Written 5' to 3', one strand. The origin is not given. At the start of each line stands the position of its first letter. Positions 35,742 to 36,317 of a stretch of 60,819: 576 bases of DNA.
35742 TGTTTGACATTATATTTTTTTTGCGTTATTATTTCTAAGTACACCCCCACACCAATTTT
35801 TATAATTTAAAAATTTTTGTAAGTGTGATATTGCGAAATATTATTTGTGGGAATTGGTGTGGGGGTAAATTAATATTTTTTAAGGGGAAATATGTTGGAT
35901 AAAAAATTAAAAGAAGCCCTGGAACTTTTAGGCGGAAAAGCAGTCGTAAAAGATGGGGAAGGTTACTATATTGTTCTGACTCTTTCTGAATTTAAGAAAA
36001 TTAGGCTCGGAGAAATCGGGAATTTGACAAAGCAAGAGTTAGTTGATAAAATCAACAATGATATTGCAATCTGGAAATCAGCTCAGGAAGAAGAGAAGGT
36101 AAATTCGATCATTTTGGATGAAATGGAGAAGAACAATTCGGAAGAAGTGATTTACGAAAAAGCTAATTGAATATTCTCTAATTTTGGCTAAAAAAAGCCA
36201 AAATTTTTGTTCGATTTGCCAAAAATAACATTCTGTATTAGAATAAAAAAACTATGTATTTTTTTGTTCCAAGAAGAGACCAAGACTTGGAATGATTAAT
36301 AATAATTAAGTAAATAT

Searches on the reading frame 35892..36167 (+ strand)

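Call 69: search_protein_families(library=pfam, proteins=[window:35892-36167:+], max_evalue=0.01)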
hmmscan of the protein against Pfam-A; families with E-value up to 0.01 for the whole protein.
window:35892-36167:+ (92 aa): 1 family
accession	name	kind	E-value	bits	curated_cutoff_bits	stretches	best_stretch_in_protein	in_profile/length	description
PF15169.12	Cybc1_Eros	-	0.0095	16.2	27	0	18-73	116-171/185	Cytochrome b-245 chaperone 1 / Eros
